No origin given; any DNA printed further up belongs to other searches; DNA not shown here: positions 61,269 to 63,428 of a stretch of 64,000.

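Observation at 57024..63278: DdhC (E1 3-dehydrase) next to an ALS-like ThDP enzyme and a GtrB-like GT2: possible branched 3,6-dideoxyhexose pathway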

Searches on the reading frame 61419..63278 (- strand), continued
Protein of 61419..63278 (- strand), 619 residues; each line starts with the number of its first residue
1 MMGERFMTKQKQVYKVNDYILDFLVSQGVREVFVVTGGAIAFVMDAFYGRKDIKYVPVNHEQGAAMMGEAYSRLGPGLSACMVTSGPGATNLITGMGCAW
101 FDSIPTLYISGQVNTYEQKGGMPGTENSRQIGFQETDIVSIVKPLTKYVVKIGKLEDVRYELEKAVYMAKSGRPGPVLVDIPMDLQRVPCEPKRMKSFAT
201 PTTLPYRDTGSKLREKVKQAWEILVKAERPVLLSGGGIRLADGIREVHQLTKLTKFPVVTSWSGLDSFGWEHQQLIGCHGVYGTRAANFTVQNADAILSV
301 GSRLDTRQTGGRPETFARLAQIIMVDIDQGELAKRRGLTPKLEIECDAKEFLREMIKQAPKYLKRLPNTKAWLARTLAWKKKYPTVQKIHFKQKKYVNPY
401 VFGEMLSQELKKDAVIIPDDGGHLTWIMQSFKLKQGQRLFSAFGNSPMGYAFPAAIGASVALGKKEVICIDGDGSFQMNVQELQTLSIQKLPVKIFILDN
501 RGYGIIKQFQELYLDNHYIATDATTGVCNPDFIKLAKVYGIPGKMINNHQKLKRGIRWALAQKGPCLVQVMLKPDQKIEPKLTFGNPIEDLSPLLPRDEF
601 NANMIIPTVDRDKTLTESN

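Call 70: search_protein_families(library=ncbifam, proteins=[L089:917-1696:+, L089:1657-2658:+, L089:2670-3563:+, L089:3567-4631:+, L089:5718-6587:-, L089:6584-7753:-, L089:7783-9042:-, L089:9148-9954:+, L089:12825-14090:+, L089:11837-12778:-], max_evalue=1e-10)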
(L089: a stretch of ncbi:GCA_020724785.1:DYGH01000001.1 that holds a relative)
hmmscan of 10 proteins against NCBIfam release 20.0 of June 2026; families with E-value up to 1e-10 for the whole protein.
L089:917-1696:+ (259 aa): 10 families
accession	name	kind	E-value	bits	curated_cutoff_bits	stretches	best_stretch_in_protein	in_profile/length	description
TIGR02623.1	G1P_cyt_trans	equivalog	1.4e-82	277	300.25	1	1-258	1-255/255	glucose-1-phosphate cytidylyltransferase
TIGR03992.1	Arch_glmU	subfamily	3.4e-23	82.1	292.1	1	1-71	1-71/393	bifunctional sugar-1-phosphate nucleotidylyltransferase/acetyltransferase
NF049965.1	GlMnHpPGnyltfHddC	equivalog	6.2e-20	71.8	300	1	1-67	1-67/221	D-glycero-D-manno-heptose 1-phosphate guanosyltransferase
NF052502.1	man1P_GTase_Rv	exception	1.6e-19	70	440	0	2-71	2-71/352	mannose-1-phosphate guanylyltransferase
NF041313.1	UDPGP_AglF_Halo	equivalog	6.6e-18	65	400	1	1-65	1-65/234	UTP--glucose-1-phosphate uridylyltransferase AglF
NF045761.1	NAMPUrTaseMurU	equivalog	1.7e-12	47.7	250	0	1-71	1-71/226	N-acetylmuramate alpha-1-phosphate uridylyltransferase MurU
TIGR01208.1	rmlA_long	equivalog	1.9e-12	46.7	320.25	0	2-76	1-76/353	glucose-1-phosphate thymidylyltransferase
TIGR02091.1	glgC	equivalog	8.2e-12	44.8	424.9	1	3-184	3-177/364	glucose-1-phosphate adenylyltransferase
NF041173.1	Sug_nt_acttase_Thmprot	equivalog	1.5e-11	43.9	600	0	1-248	1-227/405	bifunctional sugar-1-phosphate nucleotidylyltransferase/acetyltransferase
NF041135.1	IPPtranDIPPsyn_Thcocales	equivalog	4.2e-11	42.5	580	0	1-76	1-72/419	bifunctional L-myo-inositol-1-phosphate cytidylyltransferase/CDP-L-myo-inositol myo-inositolphosphotransferase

L089:1657-2658:+ (333 aa): 16 families
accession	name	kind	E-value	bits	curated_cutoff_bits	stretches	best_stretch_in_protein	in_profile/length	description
TIGR02622.1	CDP_4_6_dhtase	equivalog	2.1e-61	208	278.45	1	15-329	2-334/352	CDP-glucose 4,6-dehydratase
TIGR01181.1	dTDP_gluc_dehyt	equivalog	6.7e-50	170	365.1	1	19-327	1-313/321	dTDP-glucose 4,6-dehydratase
TIGR04180.1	EDH_00030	hypoth_equivalog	4.2e-42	144.2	475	1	20-312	1-296/297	NAD-dependent 4,6-dehydratase LegB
TIGR01179.1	galE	equivalog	6.6e-41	140.2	262.3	1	19-326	1-326/332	UDP-glucose 4-epimerase GalE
NF007582.0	PRK10217.1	equivalog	1.7e-29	103.1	698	1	18-326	2-332/355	dTDP-glucose 4,6-dehydratase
NF007490.0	PRK10084.1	subfamily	2.6e-26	92.5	649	1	19-327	2-336/361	dTDP-glucose 4,6-dehydratase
NF007956.0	PRK10675.1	subfamily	4.2e-24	85.3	394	1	19-170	2-156/338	UDP-glucose 4-epimerase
NF047922.1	GDPFucSynFcl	equivalog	4.6e-19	69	500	1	17-327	2-303/308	GDP-L-fucose synthase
TIGR02197.1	heptose_epim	equivalog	9.1e-19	67.8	274.6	1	20-299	1-284/316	ADP-glyceromanno-heptose 6-epimerase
NF011728.1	PRK15181.1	equivalog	4e-18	65.5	760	1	17-325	15-337/348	Vi polysaccharide biosynthesis UDP-N-acetylglucosaminuronic acid C-4 epimerase TviC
TIGR01472.1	gmd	equivalog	3.5e-16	59.4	415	1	19-284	2-276/342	GDP-mannose 4,6-dehydratase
NF043036.1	ErythonDh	equivalog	5.6e-16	58.6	325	1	19-177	2-163/321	D-erythronate dehydrogenase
TIGR03466.1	HpnA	hypoth_equivalog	1.9e-14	53.3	367.65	1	19-151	2-125/327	hopanoid-associated sugar epimerase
NF052578.1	StrlDmthSdmBMthl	equivalog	1.4e-13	51.3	600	1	20-277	3-246/328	sterol demethylase protein SdmB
NF042422.1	oxyalk_red_OleD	equivalog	1.6e-13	50.8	580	1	19-277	2-251/329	2-alkyl-3-oxoalkanoate reductase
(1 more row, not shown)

L089:2670-3563:+ (297 aa): 24 families
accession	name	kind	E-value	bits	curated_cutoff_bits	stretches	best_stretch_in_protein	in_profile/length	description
NF004938.0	PRK06291.1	equivalog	1.8e-76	257.7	528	1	2-296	3-301/468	aspartate kinase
TIGR00657.1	asp_kinases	subfamily_domain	1e-72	245.7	208.7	1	1-296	3-282/442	aspartate kinase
NF006570.0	PRK09084.1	equivalog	5.5e-70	236.7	455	1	1-296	4-290/452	lysine-sensitive aspartokinase 3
TIGR00656.1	asp_kin_monofn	equivalog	2.4e-65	221.1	402.25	1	1-295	3-246/407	aspartate kinase, monofunctional class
NF006959.0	PRK09436.1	equivalog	7.2e-61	206.2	726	1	1-296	1-295/819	bifunctional aspartate kinase/homoserine dehydrogenase I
NF006234.1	PRK08373.1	subfamily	3e-53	181.2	237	1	1-281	2-260/338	aspartate kinase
NF007003.0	PRK09466.1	subfamily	2.3e-48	165.2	582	1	4-293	15-295/810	bifunctional aspartate kinase/homoserine dehydrogenase II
NF006515.0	PRK08961.1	equivalog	4.3e-45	154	802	1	2-296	10-303/861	bifunctional aspartate kinase/diaminopimelate decarboxylase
NF005159.0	PRK06635.2-3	equivalog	6.2e-44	150.6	379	1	105-271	55-223/406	aspartate kinase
TIGR02078.1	AspKin_pair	subfamily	1.2e-43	149.8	242.4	1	1-281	1-254/327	putative Pyrococcus aspartate kinase subunit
NF004579.0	PRK05925.1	equivalog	1.2e-42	146.4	665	1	2-294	4-276/440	aspartate kinase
NF005154.0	PRK06635.1-2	equivalog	1.5e-42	146.4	376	1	104-294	55-239/407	aspartate kinase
NF006068.0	PRK08210.1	equivalog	7.1e-41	140.7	474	1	109-295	63-244/405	aspartate kinase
NF005155.0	PRK06635.1-4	equivalog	7.7e-40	137.1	346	1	110-295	59-239/407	aspartate kinase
NF006540.0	PRK09034.1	equivalog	5.5e-36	124.1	434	1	1-296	1-287/454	aspartate kinase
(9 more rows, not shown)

L089:3567-4631:+ (354 aa): 6 families
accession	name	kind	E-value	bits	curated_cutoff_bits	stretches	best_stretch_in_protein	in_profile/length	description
NF006959.0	PRK09436.1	equivalog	5.4e-95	319.1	726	1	2-349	466-816/819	bifunctional aspartate kinase/homoserine dehydrogenase I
NF007003.0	PRK09466.1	subfamily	3e-84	283.9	582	1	2-347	459-808/810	bifunctional aspartate kinase/homoserine dehydrogenase II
NF006235.0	PRK08374.1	equivalog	1.2e-33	116.6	451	1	79-345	86-328/336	homoserine dehydrogenase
NF004912.0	PRK06270.1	equivalog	7e-31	107.9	373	1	4-347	6-338/343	homoserine dehydrogenase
NF004976.0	PRK06349.1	subfamily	8.9e-25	87.6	205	1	102-234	91-225/430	homoserine dehydrogenase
NF005002.0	PRK06392.1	equivalog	1.4e-16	60.3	296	1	2-234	4-238/329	homoserine dehydrogenase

L089:5718-6587:- (289 aa): 2 families
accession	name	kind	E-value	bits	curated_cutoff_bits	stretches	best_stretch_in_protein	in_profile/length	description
TIGR02197.1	heptose_epim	equivalog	2.9e-15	56.3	274.6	1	4-244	1-270/316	ADP-glyceromanno-heptose 6-epimerase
TIGR01181.1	dTDP_gluc_dehyt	equivalog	9e-11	41.4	365.1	0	155-285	181-314/321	dTDP-glucose 4,6-dehydratase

L089:6584-7753:- (389 aa): 64 families (the best 25 are shown)
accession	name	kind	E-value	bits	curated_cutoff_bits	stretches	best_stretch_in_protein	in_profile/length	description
NF041091.1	asp_aminotase_Arch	equivalog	1.2e-102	343.6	550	1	21-384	16-373/376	aspartate aminotransferase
NF041364.1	GntC_guanitoxin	equivalog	5.3e-97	324.9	415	1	37-383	3-354/356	guanitoxin biosynthesis PLP-dependent (S)-gamma-hydroxy-L-arginine cyclodehydratase GntC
NF004770.0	PRK06108.1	subfamily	4.1e-95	318.9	422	1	30-387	34-393/396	pyridoxal phosphate-dependent aminotransferase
NF005816.0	PRK07682.1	equivalog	5.3e-94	315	620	1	28-385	25-382/390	aminotransferase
NF005817.0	PRK07683.1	equivalog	6.3e-92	308.2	575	1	26-385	22-380/387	aminotransferase A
NF006514.0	PRK08960.1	equivalog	2.7e-87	293.1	554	1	19-388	19-387/388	pyridoxal phosphate-dependent aminotransferase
NF006229.0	PRK08361.1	equivalog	1.6e-84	284.2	624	1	31-387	32-389/391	aspartate aminotransferase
NF004769.0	PRK06107.1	equivalog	2e-84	283.7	617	1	6-389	7-401/402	aspartate transaminase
NF004975.0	PRK06348.1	equivalog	9.8e-83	278.3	549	1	18-383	15-380/384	pyridoxal phosphate-dependent aminotransferase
NF005601.0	PRK07337.1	equivalog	2.3e-78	264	496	1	20-386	23-392/394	pyridoxal phosphate-dependent aminotransferase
NF005588.0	PRK07309.1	equivalog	6.9e-76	255.6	576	1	32-386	30-386/391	pyridoxal phosphate-dependent aminotransferase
NF006230.0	PRK08363.1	equivalog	1.1e-75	254.9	534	1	21-383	19-389/398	alanine aminotransferase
NF006756.0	PRK09276.1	subfamily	3.3e-72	243.5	507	1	26-384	25-384/387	LL-diaminopimelate aminotransferase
TIGR03540.1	DapC_direct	equivalog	1.7e-70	237.9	593.25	1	26-384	23-382/383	LL-diaminopimelate aminotransferase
NF005744.0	PRK07568.1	subfamily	7.6e-67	225.8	389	1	24-387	22-391/398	pyridoxal phosphate-dependent aminotransferase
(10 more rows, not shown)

L089:7783-9042:- (419 aa): 0 families

L089:9148-9954:+ (268 aa): 7 families
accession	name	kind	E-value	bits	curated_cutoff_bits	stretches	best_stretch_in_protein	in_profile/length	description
TIGR02067.1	his_9_HisN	equivalog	3.5e-45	154.4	275.15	1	28-260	24-251/252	histidinol-phosphatase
NF008027.1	PRK10757.1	equivalog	3.6e-28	98.3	332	1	32-258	32-255/267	inositol-1-monophosphatase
NF009321.0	PRK12676.1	equivalog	7.1e-25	87.5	264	1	67-243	72-239/264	bifunctional fructose-bisphosphatase/inositol-phosphate phosphatase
TIGR01331.1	bisphos_cysQ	equivalog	5.6e-24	85.1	228.8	1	17-240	12-234/250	3'(2'),5'-bisphosphate nucleotidase CysQ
TIGR01330.1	bisphos_HAL2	equivalog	8.6e-16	57.7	267.05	0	120-238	196-320/359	3'(2'),5'-bisphosphate nucleotidase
NF010678.0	PRK14076.1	equivalog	4.9e-15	55.4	493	1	76-243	80-261/570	bifunctional NADP phosphatase/NAD kinase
NF008182.0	PRK10931.1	equivalog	5e-13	48.7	379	1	32-239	29-229/246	3'(2'),5'-bisphosphate nucleotidase CysQ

L089:12825-14090:+ (421 aa): 7 families
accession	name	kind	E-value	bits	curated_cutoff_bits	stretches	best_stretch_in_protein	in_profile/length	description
NF011936.0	PRK15407.1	equivalog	1.1e-187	624.1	423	1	5-413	29-436/440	lipopolysaccharide biosynthesis protein RfbH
TIGR03588.1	PseC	equivalog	9.3e-56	189.4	423.5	1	14-412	3-379/380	UDP-4-amino-4,6-dideoxy-N-acetyl-beta-L-altrosamine transaminase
TIGR04181.1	NHT_00031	hypoth_equivalog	1.4e-46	159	420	2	19-222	7-219/359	LegC family aminotransferase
NF008687.0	PRK11706.1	equivalog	1.3e-42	145.9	375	1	29-413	19-374/375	dTDP-4-amino-4,6-dideoxygalactose transaminase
NF008658.2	PRK11658.1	equivalog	3.9e-39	134.4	631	1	11-361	3-329/379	UDP-4-amino-4-deoxy-L-arabinose aminotransferase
TIGR02379.1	ECA_wecE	subfamily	4.6e-36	124.4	434.85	1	30-412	20-374/376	dTDP-4-amino-4,6-dideoxy-D-glucose transaminase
TIGR04427.1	PLP_DesI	equivalog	5.9e-26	91.5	650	1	18-230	27-231/390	dTDP-4-dehydro-6-deoxyglucose aminotransferase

L089:11837-12778:- (313 aa): 3 families
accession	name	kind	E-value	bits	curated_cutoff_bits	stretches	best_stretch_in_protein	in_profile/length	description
NF047588.1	GlcsyltransPgfSStrep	equivalog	8.2e-70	235.5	500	1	8-308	3-304/308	glycosyltransferase PgfS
NF007986.1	PRK10714.1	equivalog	3.9e-52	177.2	529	1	5-310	5-312/316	undecaprenyl-phosphate 4-deoxy-4-formamido-L-arabinose transferase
TIGR03937.1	PgaC_IcaA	equivalog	3.1e-12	46.2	422.3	1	4-100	43-135/407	poly-beta-1,6-N-acetyl-D-glucosamine synthase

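Call 72: search_protein_families(library=pfam, proteins=[L078:11871-13028:+, L078:12995-14107:+, L078:14716-16572:+, L061:8139-9074:+, L061:9023-10057:+, L061:10061-11059:+, L022:11798-12727:+, L022:8078-8797:-, L059:13063-13764:+, L059:13772-15715:+], max_evalue=0.0001)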
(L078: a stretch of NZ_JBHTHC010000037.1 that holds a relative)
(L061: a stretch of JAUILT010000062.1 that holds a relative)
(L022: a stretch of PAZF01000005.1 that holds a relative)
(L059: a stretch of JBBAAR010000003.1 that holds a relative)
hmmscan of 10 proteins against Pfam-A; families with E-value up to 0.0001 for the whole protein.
L078:11871-13028:+ (386 aa): 5 families
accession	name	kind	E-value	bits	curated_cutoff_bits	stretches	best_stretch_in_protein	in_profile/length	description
PF00535.33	Glycos_transf_2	-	8.3e-41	140.1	23.3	2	7-172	1-167/168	Glycosyl transferase family 2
PF13641.12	Glyco_tranf_2_3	-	8.4e-15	55.8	27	1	7-231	4-224/230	Glycosyltransferase like family 2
PF10111.15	Glyco_tranf_2_2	-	6.9e-14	52.4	27.3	1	28-194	24-200/276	Glycosyltransferase like family 2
PF13704.12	Glyco_tranf_2_4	-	8.3e-09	36.3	27.5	0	34-66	21-53/98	Glycosyl transferase family 2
PF13712.12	Glyco_tranf_2_5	-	8.6e-08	32.6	27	1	65-206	39-183/210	Glycosyltransferase like family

L078:12995-14107:+ (371 aa): 7 families
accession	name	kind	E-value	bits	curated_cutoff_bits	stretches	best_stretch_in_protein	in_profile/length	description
PF00535.33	Glycos_transf_2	-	4.8e-20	72.6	23.3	1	16-112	1-105/168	Glycosyl transferase family 2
PF07719.23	TPR_2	-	6.8e-10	38.7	27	0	322-352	4-34/34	Tetratricopeptide repeat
PF13181.12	TPR_8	-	9e-08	32.1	25.7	0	240-262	2-24/34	Tetratricopeptide repeat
PF00515.34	TPR_1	-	1.8e-06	27.9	27.8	0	323-352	5-34/34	Tetratricopeptide repeat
PF13424.12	TPR_12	-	4.2e-05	24.1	30.1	0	327-347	53-73/77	Tetratricopeptide repeat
PF14559.12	TPR_19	-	6.6e-05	23.6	25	0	285-353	3-59/68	Tetratricopeptide repeat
PF13414.12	TPR_11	-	8e-05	22.7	26.8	0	280-306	1-27/42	TPR repeat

L078:14716-16572:+ (619 aa): 2 families
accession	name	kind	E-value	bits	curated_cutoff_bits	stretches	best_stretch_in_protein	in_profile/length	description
PF01432.26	Peptidase_M3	-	3.7e-22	79.7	27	1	226-588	4-441/457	Peptidase family M3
PF08439.15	Peptidase_M3_N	-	3.5e-12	46.8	25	1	137-204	2-70/70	Oligopeptidase F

L061:8139-9074:+ (312 aa): 1 family
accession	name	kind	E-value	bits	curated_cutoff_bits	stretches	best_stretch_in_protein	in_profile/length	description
PF01370.27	Epimerase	-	4.3e-06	26.7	20.9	1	22-236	2-224/240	NAD dependent epimerase/dehydratase family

L061:9023-10057:+ (345 aa): 1 family
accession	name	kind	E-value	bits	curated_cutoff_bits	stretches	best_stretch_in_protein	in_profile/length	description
PF13524.12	Glyco_trans_1_2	-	1.1e-23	84.2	25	1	187-343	1-144/144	Glycosyl transferase-like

L061:10061-11059:+ (333 aa): 1 family
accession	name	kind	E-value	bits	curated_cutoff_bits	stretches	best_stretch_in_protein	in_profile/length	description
PF00852.26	Glyco_transf_10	-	1.3e-14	54.7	23.9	1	222-301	55-137/182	Glycosyltransferase family 10 (fucosyltransferase) C-term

L022:11798-12727:+ (310 aa): 1 family
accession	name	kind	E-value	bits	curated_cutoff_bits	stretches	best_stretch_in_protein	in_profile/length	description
PF00852.26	Glyco_transf_10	-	2.8e-10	40.6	23.9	1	143-255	2-113/182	Glycosyltransferase family 10 (fucosyltransferase) C-term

L022:8078-8797:- (240 aa): 8 families
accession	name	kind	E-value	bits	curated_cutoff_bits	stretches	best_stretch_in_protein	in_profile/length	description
PF13419.12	HAD_2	-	9.3e-40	137.1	23.8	1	25-205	3-177/178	Haloacid dehalogenase-like hydrolase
PF00702.32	Hydrolase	-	7.3e-29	102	26.4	1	21-200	2-191/191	haloacid dehalogenase-like hydrolase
PF12710.13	HAD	-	5.5e-13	50.2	27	1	23-197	1-189/189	haloacid dehalogenase-like hydrolase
PF13242.12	Hydrolase_like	-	1.1e-08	35.3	22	1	161-229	2-74/75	HAD-hyrolase-like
PF06888.18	Put_Phosphatase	-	7.5e-07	29.2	27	0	101-153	65-119/234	Putative Phosphatase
PF08282.18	Hydrolase_3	-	8.3e-06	26.1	20.9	0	105-153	13-61/255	haloacid dehalogenase-like hydrolase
PF13344.12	Hydrolase_6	-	6.7e-05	23.3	27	0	104-143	11-50/101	Haloacid dehalogenase-like hydrolase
PF12689.13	Acid_PPase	-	7.9e-05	23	27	0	106-217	44-161/169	Acid Phosphatase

L059:13063-13764:+ (234 aa): 2 families
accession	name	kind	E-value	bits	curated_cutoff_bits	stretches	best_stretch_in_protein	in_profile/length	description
PF00535.33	Glycos_transf_2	-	1.2e-30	107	23.3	1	7-171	1-166/168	Glycosyl transferase family 2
PF10111.15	Glyco_tranf_2_2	-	5.6e-05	23.2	27.3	1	7-117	1-116/276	Glycosyltransferase like family 2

L059:13772-15715:+ (648 aa): 4 families
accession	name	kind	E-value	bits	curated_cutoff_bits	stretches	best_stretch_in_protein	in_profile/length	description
PF00733.27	Asn_synthase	-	3.5e-102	343.1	21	1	265-644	3-354/354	Asparagine synthase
PF13537.11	GATase_7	-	2.2e-47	160.6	25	1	73-189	2-122/123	Glutamine amidotransferase domain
PF13522.11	GATase_6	-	2e-42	144.7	27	1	57-184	1-130/130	Glutamine amidotransferase domain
PF12481.13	DUF3700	-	7e-06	26.1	27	1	136-186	123-174/228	Aluminium induced protein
